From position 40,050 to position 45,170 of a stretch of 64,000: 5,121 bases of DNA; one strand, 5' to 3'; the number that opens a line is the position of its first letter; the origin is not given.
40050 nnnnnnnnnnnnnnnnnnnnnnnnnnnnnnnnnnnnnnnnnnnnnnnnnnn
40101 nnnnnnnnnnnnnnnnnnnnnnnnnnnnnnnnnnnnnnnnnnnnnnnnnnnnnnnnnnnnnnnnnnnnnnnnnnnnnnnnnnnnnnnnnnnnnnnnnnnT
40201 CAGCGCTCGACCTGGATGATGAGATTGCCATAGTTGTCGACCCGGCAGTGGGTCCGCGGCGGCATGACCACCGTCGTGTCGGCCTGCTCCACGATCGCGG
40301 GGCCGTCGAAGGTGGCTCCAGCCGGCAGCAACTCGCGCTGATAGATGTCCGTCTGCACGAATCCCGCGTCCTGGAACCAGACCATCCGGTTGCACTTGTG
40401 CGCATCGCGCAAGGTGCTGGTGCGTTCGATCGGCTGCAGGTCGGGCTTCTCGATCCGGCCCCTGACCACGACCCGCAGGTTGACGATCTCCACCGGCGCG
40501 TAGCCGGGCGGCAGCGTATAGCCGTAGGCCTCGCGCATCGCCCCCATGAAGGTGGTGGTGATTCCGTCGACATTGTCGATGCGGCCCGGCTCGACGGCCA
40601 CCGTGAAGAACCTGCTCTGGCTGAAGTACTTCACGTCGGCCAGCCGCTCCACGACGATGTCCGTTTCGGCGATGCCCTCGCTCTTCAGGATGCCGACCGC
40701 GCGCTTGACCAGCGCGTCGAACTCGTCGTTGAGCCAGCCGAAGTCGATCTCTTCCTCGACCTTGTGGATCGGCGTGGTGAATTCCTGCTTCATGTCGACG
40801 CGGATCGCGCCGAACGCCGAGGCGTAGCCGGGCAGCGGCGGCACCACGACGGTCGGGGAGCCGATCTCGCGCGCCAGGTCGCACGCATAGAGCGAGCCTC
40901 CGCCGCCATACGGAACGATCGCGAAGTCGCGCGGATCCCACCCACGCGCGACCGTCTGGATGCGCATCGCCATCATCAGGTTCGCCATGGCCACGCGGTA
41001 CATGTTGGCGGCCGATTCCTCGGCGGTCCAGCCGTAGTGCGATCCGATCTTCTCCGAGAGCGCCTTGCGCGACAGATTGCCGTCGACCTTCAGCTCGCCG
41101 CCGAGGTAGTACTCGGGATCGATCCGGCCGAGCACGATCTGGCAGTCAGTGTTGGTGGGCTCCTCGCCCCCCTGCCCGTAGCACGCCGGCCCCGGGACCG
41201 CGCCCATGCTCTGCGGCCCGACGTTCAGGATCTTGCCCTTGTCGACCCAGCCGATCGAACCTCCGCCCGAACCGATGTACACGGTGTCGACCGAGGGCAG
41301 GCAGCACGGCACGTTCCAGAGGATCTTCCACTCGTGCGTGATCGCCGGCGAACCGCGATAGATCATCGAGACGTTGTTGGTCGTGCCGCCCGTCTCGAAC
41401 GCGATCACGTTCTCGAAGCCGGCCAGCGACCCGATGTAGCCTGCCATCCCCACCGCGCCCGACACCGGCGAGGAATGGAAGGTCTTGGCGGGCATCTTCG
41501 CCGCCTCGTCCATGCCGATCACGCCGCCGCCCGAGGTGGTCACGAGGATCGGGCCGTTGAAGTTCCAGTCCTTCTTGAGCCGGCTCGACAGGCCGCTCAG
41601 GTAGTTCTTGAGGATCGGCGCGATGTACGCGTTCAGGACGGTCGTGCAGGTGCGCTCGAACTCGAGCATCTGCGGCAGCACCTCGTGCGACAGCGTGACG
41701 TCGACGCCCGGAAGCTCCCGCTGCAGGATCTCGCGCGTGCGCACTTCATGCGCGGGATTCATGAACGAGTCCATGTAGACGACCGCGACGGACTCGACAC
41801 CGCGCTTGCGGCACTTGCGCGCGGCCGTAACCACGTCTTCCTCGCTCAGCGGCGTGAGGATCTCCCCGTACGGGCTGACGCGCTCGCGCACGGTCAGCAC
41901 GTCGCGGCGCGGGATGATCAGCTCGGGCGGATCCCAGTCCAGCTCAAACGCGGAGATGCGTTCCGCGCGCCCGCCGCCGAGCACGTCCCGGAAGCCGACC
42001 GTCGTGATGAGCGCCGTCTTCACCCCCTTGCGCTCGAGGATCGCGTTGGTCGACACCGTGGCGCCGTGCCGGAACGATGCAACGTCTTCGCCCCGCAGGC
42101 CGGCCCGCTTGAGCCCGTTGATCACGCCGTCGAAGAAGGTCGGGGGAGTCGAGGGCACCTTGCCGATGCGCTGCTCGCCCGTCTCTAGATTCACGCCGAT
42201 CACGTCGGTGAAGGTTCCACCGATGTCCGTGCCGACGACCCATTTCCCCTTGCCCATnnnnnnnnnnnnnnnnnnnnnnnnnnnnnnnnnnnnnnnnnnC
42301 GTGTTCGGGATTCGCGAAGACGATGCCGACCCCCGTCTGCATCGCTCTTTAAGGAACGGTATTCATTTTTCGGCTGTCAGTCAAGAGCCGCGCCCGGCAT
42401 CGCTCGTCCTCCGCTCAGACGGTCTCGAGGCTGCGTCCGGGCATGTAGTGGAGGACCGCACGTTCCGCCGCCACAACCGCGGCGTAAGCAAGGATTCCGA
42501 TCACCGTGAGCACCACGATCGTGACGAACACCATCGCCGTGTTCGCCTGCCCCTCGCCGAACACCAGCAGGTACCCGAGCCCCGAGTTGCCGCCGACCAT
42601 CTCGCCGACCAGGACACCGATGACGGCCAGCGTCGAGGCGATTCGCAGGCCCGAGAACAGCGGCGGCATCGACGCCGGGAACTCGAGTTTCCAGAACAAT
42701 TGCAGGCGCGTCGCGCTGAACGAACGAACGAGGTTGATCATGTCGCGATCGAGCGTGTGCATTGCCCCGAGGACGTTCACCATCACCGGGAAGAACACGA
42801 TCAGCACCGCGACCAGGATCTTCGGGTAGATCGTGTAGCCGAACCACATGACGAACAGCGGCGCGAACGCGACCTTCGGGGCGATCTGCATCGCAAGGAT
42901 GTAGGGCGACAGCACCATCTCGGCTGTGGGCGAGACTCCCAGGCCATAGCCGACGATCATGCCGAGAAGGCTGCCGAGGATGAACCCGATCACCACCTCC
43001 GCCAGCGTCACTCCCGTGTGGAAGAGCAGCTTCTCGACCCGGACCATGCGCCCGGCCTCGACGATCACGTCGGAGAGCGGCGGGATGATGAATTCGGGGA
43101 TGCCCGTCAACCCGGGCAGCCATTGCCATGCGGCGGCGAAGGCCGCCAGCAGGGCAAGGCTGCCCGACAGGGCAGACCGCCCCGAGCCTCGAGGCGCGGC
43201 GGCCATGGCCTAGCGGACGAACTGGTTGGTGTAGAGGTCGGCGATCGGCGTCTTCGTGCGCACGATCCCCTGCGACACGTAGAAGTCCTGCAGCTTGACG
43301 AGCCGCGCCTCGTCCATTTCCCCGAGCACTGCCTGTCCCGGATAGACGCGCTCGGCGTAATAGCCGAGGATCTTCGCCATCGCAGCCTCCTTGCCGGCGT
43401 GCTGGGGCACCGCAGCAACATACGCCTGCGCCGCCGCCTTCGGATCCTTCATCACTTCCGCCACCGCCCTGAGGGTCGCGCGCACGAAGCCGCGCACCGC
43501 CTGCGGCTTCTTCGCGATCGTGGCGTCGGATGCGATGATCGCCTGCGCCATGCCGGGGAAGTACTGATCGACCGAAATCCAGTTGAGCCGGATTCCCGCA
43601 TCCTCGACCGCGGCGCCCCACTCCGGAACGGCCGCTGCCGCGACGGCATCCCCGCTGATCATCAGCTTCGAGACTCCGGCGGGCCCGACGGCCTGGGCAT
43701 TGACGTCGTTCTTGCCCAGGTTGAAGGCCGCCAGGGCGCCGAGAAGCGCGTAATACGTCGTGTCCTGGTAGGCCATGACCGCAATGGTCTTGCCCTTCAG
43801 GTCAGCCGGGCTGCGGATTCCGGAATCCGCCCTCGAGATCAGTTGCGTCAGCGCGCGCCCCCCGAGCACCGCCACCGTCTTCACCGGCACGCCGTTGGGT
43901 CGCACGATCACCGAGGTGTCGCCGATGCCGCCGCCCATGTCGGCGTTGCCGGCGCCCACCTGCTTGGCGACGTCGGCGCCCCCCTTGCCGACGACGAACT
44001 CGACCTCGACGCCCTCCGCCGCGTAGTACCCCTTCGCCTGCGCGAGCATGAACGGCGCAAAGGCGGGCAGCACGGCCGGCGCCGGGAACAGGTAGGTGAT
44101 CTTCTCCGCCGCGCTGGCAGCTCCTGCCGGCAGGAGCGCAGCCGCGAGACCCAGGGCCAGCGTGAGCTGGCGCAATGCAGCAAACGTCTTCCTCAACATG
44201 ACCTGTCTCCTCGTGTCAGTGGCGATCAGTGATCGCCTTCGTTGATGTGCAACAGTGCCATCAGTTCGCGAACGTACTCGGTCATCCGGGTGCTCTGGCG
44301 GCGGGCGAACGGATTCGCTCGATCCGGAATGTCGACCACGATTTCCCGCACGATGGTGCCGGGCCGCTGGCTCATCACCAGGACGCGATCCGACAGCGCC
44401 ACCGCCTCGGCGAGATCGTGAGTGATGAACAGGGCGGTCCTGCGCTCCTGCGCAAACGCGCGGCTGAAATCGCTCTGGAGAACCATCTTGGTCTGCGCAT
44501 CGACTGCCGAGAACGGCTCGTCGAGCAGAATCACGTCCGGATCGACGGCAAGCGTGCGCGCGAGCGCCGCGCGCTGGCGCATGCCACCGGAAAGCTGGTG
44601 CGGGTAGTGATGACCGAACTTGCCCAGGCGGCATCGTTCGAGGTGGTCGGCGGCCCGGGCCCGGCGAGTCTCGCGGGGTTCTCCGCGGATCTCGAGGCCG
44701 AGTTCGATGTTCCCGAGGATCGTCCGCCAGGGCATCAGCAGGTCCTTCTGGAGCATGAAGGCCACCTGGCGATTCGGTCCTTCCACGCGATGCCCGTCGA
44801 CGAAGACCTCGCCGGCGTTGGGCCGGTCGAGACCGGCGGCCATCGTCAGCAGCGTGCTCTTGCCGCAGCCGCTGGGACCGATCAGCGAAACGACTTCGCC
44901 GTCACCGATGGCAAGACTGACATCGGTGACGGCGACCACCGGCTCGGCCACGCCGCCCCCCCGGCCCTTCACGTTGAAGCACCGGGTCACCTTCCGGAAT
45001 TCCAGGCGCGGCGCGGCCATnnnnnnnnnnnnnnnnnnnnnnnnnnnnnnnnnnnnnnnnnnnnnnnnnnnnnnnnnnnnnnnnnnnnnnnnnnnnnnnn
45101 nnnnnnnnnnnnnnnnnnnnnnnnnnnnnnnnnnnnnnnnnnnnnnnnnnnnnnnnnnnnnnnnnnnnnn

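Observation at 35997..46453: UbiD/UbiX + HyuA/HyuB + acyl-CoA ligase + NitT/TauT ABC importer in one operon: candidate undescribed (hetero)aromatic acid (de)carboxylation pathway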

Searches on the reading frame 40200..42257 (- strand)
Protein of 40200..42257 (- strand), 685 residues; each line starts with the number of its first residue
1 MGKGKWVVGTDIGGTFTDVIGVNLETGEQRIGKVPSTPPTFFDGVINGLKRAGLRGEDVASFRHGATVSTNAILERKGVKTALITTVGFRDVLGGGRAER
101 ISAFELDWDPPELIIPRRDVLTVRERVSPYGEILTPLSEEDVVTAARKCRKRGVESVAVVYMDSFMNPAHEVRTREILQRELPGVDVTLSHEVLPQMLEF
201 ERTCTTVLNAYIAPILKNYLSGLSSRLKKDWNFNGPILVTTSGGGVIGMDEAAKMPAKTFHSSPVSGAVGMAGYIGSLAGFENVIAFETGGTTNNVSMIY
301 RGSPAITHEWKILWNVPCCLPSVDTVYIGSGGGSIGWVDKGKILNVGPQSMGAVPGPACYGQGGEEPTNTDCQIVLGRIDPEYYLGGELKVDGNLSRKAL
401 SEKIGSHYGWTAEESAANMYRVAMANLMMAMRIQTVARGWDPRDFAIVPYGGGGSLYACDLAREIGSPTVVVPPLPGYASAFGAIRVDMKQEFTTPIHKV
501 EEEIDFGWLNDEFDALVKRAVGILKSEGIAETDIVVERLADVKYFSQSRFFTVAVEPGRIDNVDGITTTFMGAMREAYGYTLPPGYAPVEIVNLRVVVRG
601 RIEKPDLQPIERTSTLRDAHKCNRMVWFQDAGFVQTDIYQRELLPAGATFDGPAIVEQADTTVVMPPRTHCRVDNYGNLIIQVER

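Call 8: search_protein_families(library=pfam, proteins=[window:40200-42257:-])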
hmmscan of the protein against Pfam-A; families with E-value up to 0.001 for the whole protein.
window:40200-42257:- (685 aa): 3 families
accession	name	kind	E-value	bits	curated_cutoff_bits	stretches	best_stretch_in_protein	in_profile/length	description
PF01968.24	Hydantoinase_A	-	3.8e-74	250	22.9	1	202-490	1-288/291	Hydantoinase/oxoprolinase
PF05378.19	Hydant_A_N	-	2.4e-45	154.9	25.2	1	8-181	2-175/176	Hydantoinase/oxoprolinase N-terminal region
PF19278.4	Hydant_A_C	-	4.7e-12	46.1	21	1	509-676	14-185/193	Hydantoinase/oxoprolinase C-terminal domain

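Call 9: search_protein_families(library=ncbifam, proteins=[window:40200-42257:-])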
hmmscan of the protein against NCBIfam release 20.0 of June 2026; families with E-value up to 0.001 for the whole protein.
window:40200-42257:- (685 aa): 3 families
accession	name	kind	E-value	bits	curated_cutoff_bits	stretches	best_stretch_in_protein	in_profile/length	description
NF050156.1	CapLactmsAlpCapA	equivalog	1.5e-138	463.1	1000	1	8-681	3-685/689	caprolactamase subunit alpha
NF042975.2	AcphenoCarb_ApcC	equivalog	1.3e-88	298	1500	1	9-681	12-709/733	acetophenone carboxylase subunit gamma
NF042960.1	AcphenoCarb_ApcA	equivalog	4.4e-58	197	1250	1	8-680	4-654/658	acetophenone carboxylase subunit alpha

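Call 28: search_solved_structures(query=window:40200-42257:-, max_evalue=0.00001)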
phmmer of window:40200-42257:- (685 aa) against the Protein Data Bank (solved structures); distinct sequences matched with E-value up to 0.00001: 6.
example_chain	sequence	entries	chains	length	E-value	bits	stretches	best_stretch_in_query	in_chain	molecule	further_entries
7hk5_A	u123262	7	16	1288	8.4e-126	424.2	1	8-682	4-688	N-methylhydantoinase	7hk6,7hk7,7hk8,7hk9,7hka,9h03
5l9w_B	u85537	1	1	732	1.8e-92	314.1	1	9-682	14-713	Acetophenone carboxylase gamma subunit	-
6yra_A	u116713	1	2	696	1.9e-90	307.3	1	1-674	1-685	5-oxoprolinase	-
5m45_B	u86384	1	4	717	3.6e-57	197.4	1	6-674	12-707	Acetone carboxylase beta subunit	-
5svb_B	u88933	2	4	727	5.3e-57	196.8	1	6-674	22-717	Acetone carboxylase beta subunit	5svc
5l9w_b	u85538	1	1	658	1.5e-53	185.4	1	7-679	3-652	Acetophenone carboxylase alpha subunit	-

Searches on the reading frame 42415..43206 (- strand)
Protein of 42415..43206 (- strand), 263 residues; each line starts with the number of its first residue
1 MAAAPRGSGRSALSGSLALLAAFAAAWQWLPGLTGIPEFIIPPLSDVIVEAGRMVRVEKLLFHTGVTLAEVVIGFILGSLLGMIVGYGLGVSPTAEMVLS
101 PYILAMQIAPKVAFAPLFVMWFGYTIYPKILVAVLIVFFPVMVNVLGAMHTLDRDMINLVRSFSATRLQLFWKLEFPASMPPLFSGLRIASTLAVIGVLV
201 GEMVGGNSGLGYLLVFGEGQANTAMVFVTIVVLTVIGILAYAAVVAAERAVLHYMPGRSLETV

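Call 8: search_protein_families(library=pfam, proteins=[window:42415-43206:-])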
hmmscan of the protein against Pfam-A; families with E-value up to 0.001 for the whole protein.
window:42415-43206:- (263 aa): 1 family
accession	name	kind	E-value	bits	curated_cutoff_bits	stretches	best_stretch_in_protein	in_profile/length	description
PF00528.27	BPD_transp_1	-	1.3e-27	97.2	26.4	1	78-251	1-182/184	Binding-protein-dependent transport system inner membrane component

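Call 9: search_protein_families(library=ncbifam, proteins=[window:42415-43206:-])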
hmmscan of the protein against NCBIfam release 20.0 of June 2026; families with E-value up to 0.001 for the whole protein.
window:42415-43206:- (263 aa): 6 families
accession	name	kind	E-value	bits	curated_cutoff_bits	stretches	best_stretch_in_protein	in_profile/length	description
NF040733.1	ABC_perm_U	equivalog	6.2e-29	101.2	295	1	17-251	12-245/251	ABC transporter permease subunit SaoP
NF008470.0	PRK11365.1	equivalog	3e-27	95.7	347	1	24-260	22-258/263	aliphatic sulfonate ABC transporter permease SsuC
NF007545.0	PRK10160.1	equivalog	1.2e-20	74.1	342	1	16-247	27-263/275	taurine ABC transporter permease TauC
TIGR01183.1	ntrB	equivalog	2.8e-18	66.3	209.05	1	60-240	15-195/202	nitrate ABC transporter permease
NF008196.0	PRK10952.1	equivalog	1.3e-13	50.5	439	1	65-236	147-320/356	glycine betaine/L-proline ABC transporter permease ProW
TIGR03416.1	ABC_choXWV_perm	equivalog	3.6e-11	43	363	1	65-238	89-261/267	choline ABC transporter permease subunit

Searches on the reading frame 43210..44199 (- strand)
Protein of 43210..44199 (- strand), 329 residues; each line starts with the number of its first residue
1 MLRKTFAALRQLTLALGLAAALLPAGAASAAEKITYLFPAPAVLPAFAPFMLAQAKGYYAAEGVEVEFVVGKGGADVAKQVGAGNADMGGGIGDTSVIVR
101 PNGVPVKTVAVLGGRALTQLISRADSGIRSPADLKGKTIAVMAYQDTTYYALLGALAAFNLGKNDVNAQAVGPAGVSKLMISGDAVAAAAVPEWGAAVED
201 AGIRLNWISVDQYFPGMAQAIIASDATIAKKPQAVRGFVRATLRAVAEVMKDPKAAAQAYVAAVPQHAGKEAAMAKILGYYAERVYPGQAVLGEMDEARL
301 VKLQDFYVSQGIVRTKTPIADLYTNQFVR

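Call 8: search_protein_families(library=pfam, proteins=[window:43210-44199:-])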
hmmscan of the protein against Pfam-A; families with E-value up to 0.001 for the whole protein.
window:43210-44199:- (329 aa): 3 families
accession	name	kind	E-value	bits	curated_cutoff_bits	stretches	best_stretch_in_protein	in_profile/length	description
PF09084.16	NMT1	-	1.7e-38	133.2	20.5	1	45-256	2-216/216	NMT1/THI5 like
PF12974.12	Phosphonate-bd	-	3.4e-07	30.3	27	1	63-188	28-160/242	ABC transporter, phosphonate, periplasmic substrate-binding protein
PF13379.11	NMT1_2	-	1.2e-06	29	24.7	1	47-259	18-245/252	NMT1-like family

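Call 9: search_protein_families(library=ncbifam, proteins=[window:43210-44199:-])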
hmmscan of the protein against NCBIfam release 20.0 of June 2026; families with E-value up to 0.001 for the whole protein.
window:43210-44199:- (329 aa): 4 families
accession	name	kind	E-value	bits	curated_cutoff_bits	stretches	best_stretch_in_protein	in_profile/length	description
TIGR01728.1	SsuA_fam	subfamily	3.6e-27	95.3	163.5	1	48-328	12-289/290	aliphatic sulfonate ABC transporter substrate-binding protein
TIGR01729.1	taurine_ABC_bnd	equivalog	6.6e-14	52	304.25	1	48-282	10-238/300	taurine ABC transporter substrate-binding protein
TIGR02122.1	TRAP_TAXI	subfamily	1.3e-08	34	84.35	1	10-201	2-208/320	TAXI family TRAP transporter solute-binding subunit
NF040735.1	SBP_SaoX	equivalog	0.00018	20.7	300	1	51-263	19-232/330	ABC transporter substrate-binding subunit SaoX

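Call 63: search_solved_structures(query=window:43210-44199:-, max_evalue=0.00001)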
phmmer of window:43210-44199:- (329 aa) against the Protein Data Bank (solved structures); distinct sequences matched with E-value up to 0.00001: 6.
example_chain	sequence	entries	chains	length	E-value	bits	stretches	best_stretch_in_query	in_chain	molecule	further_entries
4h6d_F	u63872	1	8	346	4.5e-12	49.6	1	31-142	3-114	Pyrimidine precursor biosynthesis enzyme THI5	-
4h65_A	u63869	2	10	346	9.8e-12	48.5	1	31-142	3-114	Pyrimidine precursor biosynthesis enzyme THI5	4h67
4nmy_A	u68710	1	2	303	8.9e-11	45.3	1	51-328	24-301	ABC-type transport system, extracellular solute-binding protein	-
4esw_A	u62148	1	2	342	1.1e-10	45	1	29-261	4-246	Pyrimidine biosynthesis enzyme THI13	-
4esx_A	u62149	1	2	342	1.2e-10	44.9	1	29-262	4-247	Pyrimidine biosynthesis enzyme THI13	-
3qsl_A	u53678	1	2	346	3.3e-07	33.6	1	16-327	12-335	Putative exported protein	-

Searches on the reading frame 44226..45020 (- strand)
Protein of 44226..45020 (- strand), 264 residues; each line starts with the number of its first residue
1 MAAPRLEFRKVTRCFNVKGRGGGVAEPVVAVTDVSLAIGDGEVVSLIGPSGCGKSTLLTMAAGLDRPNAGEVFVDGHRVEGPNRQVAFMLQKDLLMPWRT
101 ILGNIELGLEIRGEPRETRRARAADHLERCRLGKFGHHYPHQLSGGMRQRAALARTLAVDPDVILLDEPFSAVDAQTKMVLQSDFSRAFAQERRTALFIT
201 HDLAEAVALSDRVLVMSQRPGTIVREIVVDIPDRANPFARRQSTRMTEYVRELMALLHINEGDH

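Call 8: search_protein_families(library=pfam, proteins=[window:44226-45020:-])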
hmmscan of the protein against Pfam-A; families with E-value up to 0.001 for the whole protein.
window:44226-45020:- (264 aa): 3 families
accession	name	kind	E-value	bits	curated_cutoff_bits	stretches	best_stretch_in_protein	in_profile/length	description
PF00005.33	ABC_tran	-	4.8e-30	105.4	25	1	32-170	2-136/137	ABC transporter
PF13304.12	AAA_21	-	7.8e-05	23.3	27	0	140-203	235-300/304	AAA domain, putative AbiEii toxin, Type IV TA system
PF13191.12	AAA_16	-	0.00029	21.8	32.6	1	37-149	20-104/167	AAA ATPase domain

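Call 9: search_protein_families(library=ncbifam, proteins=[window:44226-45020:-])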
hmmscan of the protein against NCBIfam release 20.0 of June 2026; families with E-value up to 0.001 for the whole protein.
window:44226-45020:- (264 aa): 185 families (the best 25 are shown)
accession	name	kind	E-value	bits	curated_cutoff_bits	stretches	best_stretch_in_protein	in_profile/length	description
NF040729.1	ABC_ATP_SaoA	equivalog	8.2e-64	215.4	360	1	30-258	20-244/248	ABC transporter ATP-binding protein SaoA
TIGR01186.1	proV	subfamily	1.3e-56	192.3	326.6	1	29-225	7-210/363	betaine/proline/choline family ABC transporter ATP-binding protein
NF008421.0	PRK11248.1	equivalog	6.1e-56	189.7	357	1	30-234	16-220/255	taurine ABC transporter ATP-binding subunit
TIGR01184.1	ntrCD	subfamily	7.9e-54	182.7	291.8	1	32-232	2-205/230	nitrate ABC transporter ATP-binding protein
TIGR00968.1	3a0106s01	subfamily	2.4e-53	181.1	342.75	1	28-218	13-206/237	sulfate ABC transporter ATP-binding protein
TIGR03265.1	PhnT2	equivalog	1.1e-52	179.4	457.7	1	29-218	18-210/353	putative 2-aminoethylphosphonate ABC transporter ATP-binding protein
NF008653.0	PRK11650.1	subfamily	2.3e-48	165.1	432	1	29-218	18-210/357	sn-glycerol-3-phosphate ABC transporter ATP-binding protein UgpC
TIGR01187.1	potA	subfamily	3.9e-47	160.9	355.6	1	46-218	1-176/325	polyamine ABC transporter ATP-binding protein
NF006987.0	PRK09452.1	equivalog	5.4e-47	160.3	482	1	30-218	32-223/378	spermidine/putrescine ABC transporter ATP-binding protein PotA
TIGR03258.1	PhnT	equivalog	9.3e-47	159.8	499.15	1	29-218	22-215/359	2-aminoethylphosphonate ABC transport system ATP-binding subunit PhnT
TIGR03415.1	ABC_choXWV_ATP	equivalog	1.1e-46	159.5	483.75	1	27-224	36-244/382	choline ABC transporter ATP-binding protein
NF008105.0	PRK10851.1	equivalog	9.5e-46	156.1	502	1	31-223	18-215/362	sulfate/thiosulfate ABC transporter ATP-binding protein CysA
NF008513.0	PRK11432.1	equivalog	1.4e-45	155.8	496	1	30-223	21-215/351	ferric ABC transporter ATP-binding protein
NF008420.0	PRK11247.1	equivalog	1.5e-45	155.4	395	1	31-248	28-233/257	aliphatic sulfonates ABC transporter ATP-binding protein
NF040840.2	tungstate_WtpC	equivalog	9e-43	146.9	440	1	31-224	16-210/347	tungstate ABC transporter ATP-binding protein WtpC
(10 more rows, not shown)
